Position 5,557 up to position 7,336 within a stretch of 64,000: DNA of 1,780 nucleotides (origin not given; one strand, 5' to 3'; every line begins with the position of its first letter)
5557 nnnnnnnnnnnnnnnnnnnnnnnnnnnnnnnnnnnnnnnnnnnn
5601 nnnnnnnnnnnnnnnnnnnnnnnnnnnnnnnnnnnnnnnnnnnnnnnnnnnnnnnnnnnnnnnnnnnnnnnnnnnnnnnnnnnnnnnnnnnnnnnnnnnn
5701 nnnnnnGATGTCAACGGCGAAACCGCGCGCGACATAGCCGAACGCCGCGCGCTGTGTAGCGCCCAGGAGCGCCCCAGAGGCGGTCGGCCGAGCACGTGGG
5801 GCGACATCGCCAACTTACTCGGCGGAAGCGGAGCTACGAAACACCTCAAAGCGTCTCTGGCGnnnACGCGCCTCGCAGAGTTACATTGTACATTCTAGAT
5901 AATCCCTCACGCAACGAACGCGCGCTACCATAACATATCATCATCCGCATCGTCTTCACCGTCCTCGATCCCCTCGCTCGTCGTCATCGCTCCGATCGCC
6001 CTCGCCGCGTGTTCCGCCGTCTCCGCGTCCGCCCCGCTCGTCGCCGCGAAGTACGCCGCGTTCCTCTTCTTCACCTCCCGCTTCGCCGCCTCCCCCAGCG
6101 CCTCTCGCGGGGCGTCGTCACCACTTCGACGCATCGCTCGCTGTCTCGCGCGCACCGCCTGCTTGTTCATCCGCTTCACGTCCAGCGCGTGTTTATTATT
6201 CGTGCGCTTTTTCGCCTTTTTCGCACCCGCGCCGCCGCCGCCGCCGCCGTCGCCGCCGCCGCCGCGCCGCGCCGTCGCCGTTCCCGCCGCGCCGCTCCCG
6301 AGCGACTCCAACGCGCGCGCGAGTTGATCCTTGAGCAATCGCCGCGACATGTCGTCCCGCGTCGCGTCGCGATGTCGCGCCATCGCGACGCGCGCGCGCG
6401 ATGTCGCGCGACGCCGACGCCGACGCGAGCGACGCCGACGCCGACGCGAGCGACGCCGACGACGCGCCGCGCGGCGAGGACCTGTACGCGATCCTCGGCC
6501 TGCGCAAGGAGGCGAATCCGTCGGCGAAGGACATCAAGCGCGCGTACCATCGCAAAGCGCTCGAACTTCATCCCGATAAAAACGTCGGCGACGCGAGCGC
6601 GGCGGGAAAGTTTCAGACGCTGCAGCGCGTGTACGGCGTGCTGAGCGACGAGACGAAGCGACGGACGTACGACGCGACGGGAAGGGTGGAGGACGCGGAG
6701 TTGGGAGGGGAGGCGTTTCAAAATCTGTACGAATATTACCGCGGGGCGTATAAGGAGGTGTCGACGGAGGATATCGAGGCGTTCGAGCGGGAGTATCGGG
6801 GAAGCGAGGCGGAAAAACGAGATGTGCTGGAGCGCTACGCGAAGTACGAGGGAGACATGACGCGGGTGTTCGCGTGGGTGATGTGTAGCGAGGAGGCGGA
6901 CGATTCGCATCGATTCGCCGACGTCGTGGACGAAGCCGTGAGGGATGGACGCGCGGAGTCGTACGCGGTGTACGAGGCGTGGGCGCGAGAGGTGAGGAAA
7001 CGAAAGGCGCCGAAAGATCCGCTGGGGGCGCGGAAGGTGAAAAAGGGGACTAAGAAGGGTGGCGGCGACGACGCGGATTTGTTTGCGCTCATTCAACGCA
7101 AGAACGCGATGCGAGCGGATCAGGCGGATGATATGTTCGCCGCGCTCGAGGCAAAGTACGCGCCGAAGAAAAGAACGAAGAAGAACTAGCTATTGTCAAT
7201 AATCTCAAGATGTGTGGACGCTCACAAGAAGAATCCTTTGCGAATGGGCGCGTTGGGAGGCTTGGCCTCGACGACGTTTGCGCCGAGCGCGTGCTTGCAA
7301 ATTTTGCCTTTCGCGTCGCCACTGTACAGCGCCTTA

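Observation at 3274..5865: Stand-alone adenylation-thiolation enzyme ending in ankyrin repeats (A-T-ANK), an unusual NRPS-like architecture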

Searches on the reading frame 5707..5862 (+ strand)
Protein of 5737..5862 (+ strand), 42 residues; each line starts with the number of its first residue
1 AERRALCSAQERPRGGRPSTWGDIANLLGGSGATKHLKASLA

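Call 22: search_protein_families(library=pfam, proteins=[window:5737-5862:+], max_evalue=1)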
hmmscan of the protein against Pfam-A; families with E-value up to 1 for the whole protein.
seq(42 aa): 0 families

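Call 29: find_homologous_proteins(query=A3, max_evalue=0.001)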
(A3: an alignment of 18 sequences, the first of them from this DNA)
Query A3 (18 sequences) (52 aa, profile of the alignment): 33 proteins with E <= 0.001 among 350 candidates.
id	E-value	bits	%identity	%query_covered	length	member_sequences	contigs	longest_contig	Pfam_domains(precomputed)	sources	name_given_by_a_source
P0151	3.1e-24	102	62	90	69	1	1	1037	-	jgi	jgi:hypothetical protein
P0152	3.6e-24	102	59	98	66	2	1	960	-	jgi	jgi:hypothetical protein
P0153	5.4e-24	101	75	92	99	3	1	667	PF13637.13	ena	-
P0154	5.8e-24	101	70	96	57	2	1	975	-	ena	-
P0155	3.3e-23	99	77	100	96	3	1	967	PF12796.14,PF00023.37,PF13637.13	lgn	-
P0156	1.1e-22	97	75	100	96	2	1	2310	PF12796.14,PF00023.37,PF13637.13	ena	-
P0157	1.1e-22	97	75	100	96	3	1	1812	PF12796.14,PF00023.37,PF13637.13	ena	-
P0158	2.3e-22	96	75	100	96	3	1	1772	PF12796.14,PF00023.37,PF13637.13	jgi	-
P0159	1.1e-21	94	67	94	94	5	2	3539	PF00023.37,PF13637.13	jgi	jgi:hypothetical protein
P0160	2.0e-21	93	67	100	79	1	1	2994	-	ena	-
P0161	6.8e-21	91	72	90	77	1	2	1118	-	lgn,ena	-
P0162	6.9e-21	91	69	92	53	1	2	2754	-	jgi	jgi:hypothetical protein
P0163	7.9e-21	91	75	69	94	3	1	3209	-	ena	-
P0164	9.8e-21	91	67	94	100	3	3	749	PF13857.13,PF12796.14,PF00023.37,PF13637.13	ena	-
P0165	9.9e-21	91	67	94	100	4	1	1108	PF12796.14,PF00023.37,PF13637.13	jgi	-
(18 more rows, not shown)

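Call 44: search_protein_representatives(alignment_id=A3)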
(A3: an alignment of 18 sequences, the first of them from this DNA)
Query: 18 sequences, 53 profile positions. Proteins with E-value up to 0.001 (for the whole library): 129; up to 1e-10: 104; up to 1e-30: 0. The best 129 are listed.
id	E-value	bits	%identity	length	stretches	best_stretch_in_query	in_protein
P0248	1.3e-24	101.6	-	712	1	1-52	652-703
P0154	1.8e-24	101.2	-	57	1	1-49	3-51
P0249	8.9e-24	99.0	-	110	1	1-52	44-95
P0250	5.2e-23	96.5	-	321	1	1-50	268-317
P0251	1.8e-22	94.8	-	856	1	1-50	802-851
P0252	2.0e-22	94.6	-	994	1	1-50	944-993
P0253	2.1e-22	94.6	-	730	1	1-49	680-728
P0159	3.4e-22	93.9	-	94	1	1-51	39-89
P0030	4.2e-22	93.6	-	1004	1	1-51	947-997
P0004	5.1e-22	93.4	-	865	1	1-51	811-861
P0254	6.8e-22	93.0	-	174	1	3-51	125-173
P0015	8.8e-22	92.6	-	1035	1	1-52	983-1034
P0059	9.9e-22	92.4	-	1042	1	1-51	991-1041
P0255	1.2e-21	92.1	-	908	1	1-52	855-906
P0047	1.3e-21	92.0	-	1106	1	1-51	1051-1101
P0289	4.7e-17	77.5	-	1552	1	1-50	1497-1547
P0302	6.9e-16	73.7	-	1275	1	1-50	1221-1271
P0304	8.3e-16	73.5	-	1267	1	1-52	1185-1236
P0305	9.1e-16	73.3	-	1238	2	1-49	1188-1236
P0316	3.3e-14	68.3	-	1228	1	1-50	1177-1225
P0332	8.0e-11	57.5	-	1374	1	1-47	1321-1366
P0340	3.7e-08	49.0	-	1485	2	27-52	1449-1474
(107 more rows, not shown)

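Call 45: search_protein_families(library=pfam, proteins=[P0289, P0340, P0332, P0302, P0304, P0305, P0316], max_evalue=0.0001)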
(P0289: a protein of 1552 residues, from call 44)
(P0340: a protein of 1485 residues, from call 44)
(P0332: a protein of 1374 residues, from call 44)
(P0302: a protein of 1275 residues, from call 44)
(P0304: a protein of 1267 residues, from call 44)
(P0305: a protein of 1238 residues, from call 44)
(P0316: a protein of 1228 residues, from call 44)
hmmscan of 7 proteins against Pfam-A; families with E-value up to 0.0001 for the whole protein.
P0289 (1552 aa): 7 families
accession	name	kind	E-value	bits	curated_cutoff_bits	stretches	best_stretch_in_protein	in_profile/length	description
PF00501.34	AMP-binding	-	1.6e-26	93.5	29.9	1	51-218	151-328/384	AMP-binding enzyme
PF12796.13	Ank_2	-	4.1e-11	43.7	27.3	0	1337-1380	8-80/90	Ankyrin repeats (3 copies)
PF00023.36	Ank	-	1.2e-07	32.1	21.1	0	1467-1497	2-32/33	Ankyrin repeat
PF13857.12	Ank_5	-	2.4e-06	28.2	27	0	1337-1366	27-56/56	Ankyrin repeats (many copies)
PF13637.12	Ank_4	-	1.8e-05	25.4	22.7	0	1337-1380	8-50/50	Ankyrin repeats (many copies)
PF00550.31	PP-binding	-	2.8e-05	24.7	20.8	1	933-973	2-44/67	Phosphopantetheine attachment site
PF13606.12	Ank_3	-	4.1e-05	24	22.3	0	1467-1492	2-27/30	Ankyrin repeat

P0340 (1485 aa): 6 families
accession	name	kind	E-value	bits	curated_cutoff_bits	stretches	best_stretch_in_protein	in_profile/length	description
PF00501.34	AMP-binding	-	6e-32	111.3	29.9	1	151-517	59-355/384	AMP-binding enzyme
PF12796.13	Ank_2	-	2.5e-11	44.4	27.3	1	1327-1390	23-81/90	Ankyrin repeats (3 copies)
PF13606.12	Ank_3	-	3.8e-10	39.4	22.3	1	1368-1393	1-25/30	Ankyrin repeat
PF00023.36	Ank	-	1.6e-09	37.9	21.1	1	1368-1389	1-22/33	Ankyrin repeat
PF13637.12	Ank_4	-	2.5e-07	31.2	22.7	1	1337-1389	1-50/50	Ankyrin repeats (many copies)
PF13857.12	Ank_5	-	6.7e-06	26.8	27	0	1368-1415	15-56/56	Ankyrin repeats (many copies)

P0332 (1374 aa): 5 families
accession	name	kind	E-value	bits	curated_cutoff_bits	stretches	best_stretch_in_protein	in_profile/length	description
PF00501.34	AMP-binding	-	2.4e-20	73.1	29.9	1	89-495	45-364/384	AMP-binding enzyme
PF12796.13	Ank_2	-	4.9e-09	37.1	27.3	1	1225-1321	25-90/90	Ankyrin repeats (3 copies)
PF00023.36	Ank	-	5.2e-09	36.3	21.1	0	1292-1321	3-32/33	Ankyrin repeat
PF13857.12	Ank_5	-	2e-08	34.9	27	0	1286-1331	6-56/56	Ankyrin repeats (many copies)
PF13606.12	Ank_3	-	5.5e-08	32.8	22.3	0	1291-1316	2-27/30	Ankyrin repeat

P0302 (1275 aa): 6 families
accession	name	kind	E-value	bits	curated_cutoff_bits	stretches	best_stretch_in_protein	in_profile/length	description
PF00501.34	AMP-binding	-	2.5e-36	125.7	29.9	1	132-477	48-383/384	AMP-binding enzyme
PF12796.13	Ank_2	-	6e-16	59.2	27.3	2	1083-1150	25-81/90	Ankyrin repeats (3 copies)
PF00023.36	Ank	-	3.2e-13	49.5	21.1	0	1192-1221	3-32/33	Ankyrin repeat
PF13606.12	Ank_3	-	1e-10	41.2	22.3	0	1192-1218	3-29/30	Ankyrin repeat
PF13857.12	Ank_5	-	1.2e-09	38.7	27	1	1192-1231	17-56/56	Ankyrin repeats (many copies)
PF13637.12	Ank_4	-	1.2e-08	35.4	22.7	0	1195-1231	1-37/50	Ankyrin repeats (many copies)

P0304 (1267 aa): 7 families
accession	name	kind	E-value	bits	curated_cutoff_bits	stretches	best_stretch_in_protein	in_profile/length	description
PF00501.34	AMP-binding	-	3e-40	138.6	29.9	1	14-378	9-379/384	AMP-binding enzyme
PF12796.13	Ank_2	-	2.8e-26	92.3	27.3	4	1109-1181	26-86/90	Ankyrin repeats (3 copies)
PF13606.12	Ank_3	-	7.7e-13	47.7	22.3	0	1067-1091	1-25/30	Ankyrin repeat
PF00023.36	Ank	-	1.7e-12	47.3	21.1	0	1156-1180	3-27/33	Ankyrin repeat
PF13857.12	Ank_5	-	6.4e-10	39.6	27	0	1154-1195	15-56/56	Ankyrin repeats (many copies)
PF13637.12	Ank_4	-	9.2e-10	39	22.7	0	1065-1088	27-50/50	Ankyrin repeats (many copies)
PF00550.31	PP-binding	-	6.1e-05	23.6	20.8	0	750-803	3-46/67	Phosphopantetheine attachment site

P0305 (1238 aa): 8 families
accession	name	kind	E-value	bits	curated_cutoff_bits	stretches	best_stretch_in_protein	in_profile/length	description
PF00501.34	AMP-binding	-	2.1e-39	135.9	29.9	1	114-480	47-331/384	AMP-binding enzyme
PF12796.13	Ank_2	-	1.2e-14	55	27.3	1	1104-1187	26-89/90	Ankyrin repeats (3 copies)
PF00023.36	Ank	-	8.8e-13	48.2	21.1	1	1158-1188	2-32/33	Ankyrin repeat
PF13606.12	Ank_3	-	8.2e-12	44.5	22.3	0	1158-1185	2-29/30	Ankyrin repeat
PF13637.12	Ank_4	-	1.9e-10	41.1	22.7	0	1162-1198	1-37/50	Ankyrin repeats (many copies)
PF13857.12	Ank_5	-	1.8e-09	38.2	27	0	1154-1198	12-56/56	Ankyrin repeats (many copies)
PF00550.31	PP-binding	-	2.8e-06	27.9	20.8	1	757-792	3-38/67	Phosphopantetheine attachment site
PF13193.12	AMP-binding_C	-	7.3e-05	24.1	24.5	0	682-716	42-76/76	AMP-binding enzyme C-terminal domain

P0316 (1228 aa): 6 families
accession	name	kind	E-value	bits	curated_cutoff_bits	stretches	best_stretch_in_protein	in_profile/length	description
PF00501.34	AMP-binding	-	5.2e-29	101.6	29.9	1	9-344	48-329/384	AMP-binding enzyme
PF12796.13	Ank_2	-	4.6e-14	53.2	27.3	1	1141-1188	23-68/90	Ankyrin repeats (3 copies)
PF13606.12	Ank_3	-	1.7e-11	43.5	22.3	0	1147-1172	2-27/30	Ankyrin repeat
PF00023.36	Ank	-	2e-10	40.8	21.1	1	1147-1178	2-33/33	Ankyrin repeat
PF13637.12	Ank_4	-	3e-08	34.2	22.7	0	1141-1161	24-44/50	Ankyrin repeats (many copies)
PF13857.12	Ank_5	-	4.3e-06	27.4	27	0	1140-1187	9-56/56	Ankyrin repeats (many copies)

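Call 77: search_solved_structures(query=A3, max_evalue=10, show_alignments=3)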
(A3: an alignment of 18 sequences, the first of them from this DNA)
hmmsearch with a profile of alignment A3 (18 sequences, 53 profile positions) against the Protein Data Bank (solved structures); distinct sequences matched with E-value up to 10: 5.
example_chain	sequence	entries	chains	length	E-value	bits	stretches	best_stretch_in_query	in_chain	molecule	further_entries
1ot8_A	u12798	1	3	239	0.27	14.1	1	1-23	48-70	Neurogenic locus Notch protein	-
2lxy_A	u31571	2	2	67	0.27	14.1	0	36-52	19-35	2-mercaptophenol-alpha3C | 4-mercaptophenol-alpha3C protein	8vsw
2mi7_A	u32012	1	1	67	0.28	14.1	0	36-51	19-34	de novo protein a3Y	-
1lq7_A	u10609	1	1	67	0.32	13.9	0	36-51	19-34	Alpha3W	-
9oz8_A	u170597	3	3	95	0.5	13.3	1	1-18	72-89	NELL2-interacting cell ontogeny regulator 1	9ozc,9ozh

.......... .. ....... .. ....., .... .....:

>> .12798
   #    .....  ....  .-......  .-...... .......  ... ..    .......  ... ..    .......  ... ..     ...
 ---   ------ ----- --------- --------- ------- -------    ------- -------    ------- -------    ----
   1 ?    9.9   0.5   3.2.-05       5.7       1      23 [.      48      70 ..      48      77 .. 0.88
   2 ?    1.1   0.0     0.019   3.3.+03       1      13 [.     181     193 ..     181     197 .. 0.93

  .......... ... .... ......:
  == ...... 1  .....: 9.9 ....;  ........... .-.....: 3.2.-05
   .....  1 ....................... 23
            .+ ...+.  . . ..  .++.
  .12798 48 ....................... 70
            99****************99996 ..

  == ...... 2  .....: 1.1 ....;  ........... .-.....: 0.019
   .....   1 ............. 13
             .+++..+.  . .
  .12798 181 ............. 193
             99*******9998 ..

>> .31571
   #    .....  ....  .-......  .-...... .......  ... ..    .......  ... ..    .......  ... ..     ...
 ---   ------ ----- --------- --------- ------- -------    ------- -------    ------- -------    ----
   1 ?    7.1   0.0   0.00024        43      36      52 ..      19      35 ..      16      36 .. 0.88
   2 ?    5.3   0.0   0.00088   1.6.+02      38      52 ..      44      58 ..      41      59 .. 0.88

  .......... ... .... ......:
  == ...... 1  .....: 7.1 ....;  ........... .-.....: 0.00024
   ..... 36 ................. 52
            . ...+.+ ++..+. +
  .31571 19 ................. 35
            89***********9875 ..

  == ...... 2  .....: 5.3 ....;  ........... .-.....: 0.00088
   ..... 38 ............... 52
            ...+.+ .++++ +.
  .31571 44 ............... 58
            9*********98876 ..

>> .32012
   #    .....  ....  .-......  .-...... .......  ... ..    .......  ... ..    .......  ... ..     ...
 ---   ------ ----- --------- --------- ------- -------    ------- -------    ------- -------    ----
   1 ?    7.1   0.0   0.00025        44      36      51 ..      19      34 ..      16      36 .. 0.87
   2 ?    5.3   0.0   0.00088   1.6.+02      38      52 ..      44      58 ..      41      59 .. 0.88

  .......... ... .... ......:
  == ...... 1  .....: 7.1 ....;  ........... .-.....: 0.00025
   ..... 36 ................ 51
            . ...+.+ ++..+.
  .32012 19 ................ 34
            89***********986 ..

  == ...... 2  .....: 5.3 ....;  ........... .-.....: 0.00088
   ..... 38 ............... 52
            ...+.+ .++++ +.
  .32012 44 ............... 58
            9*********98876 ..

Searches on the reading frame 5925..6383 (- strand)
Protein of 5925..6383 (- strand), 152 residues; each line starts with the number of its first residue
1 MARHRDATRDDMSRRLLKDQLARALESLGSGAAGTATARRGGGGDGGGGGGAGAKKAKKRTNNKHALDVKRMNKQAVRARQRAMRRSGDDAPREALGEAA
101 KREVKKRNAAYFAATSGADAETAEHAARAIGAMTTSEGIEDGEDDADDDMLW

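Call 22: search_protein_families(library=pfam, proteins=[window:5925-6383:-], max_evalue=1)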
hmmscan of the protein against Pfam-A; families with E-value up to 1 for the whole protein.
window:5925-6383:- (152 aa): 1 family
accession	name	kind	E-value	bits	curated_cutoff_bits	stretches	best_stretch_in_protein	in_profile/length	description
PF01366.23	PRTP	-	0.61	8.5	24.6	1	18-113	408-480/656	Herpesvirus processing and transport protein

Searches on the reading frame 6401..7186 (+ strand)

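Call 22: search_protein_families(library=pfam, proteins=[window:6401-7186:+], max_evalue=1)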
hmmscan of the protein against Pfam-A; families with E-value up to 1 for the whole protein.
window:6401-7186:+ (262 aa): 3 families
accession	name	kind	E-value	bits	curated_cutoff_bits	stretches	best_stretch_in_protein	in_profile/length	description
PF00226.36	DnaJ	-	4.9e-21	75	27.8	1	27-91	1-63/63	DnaJ domain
PF23302.1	HTH_DNAJC9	-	3.6e-20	72.4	27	1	132-200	1-68/69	DNAJC9 HTH domain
PF13607.11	Succ_CoA_lig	-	0.09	13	27.4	1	197-251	83-137/138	Succinyl-CoA ligase like flavodoxin domain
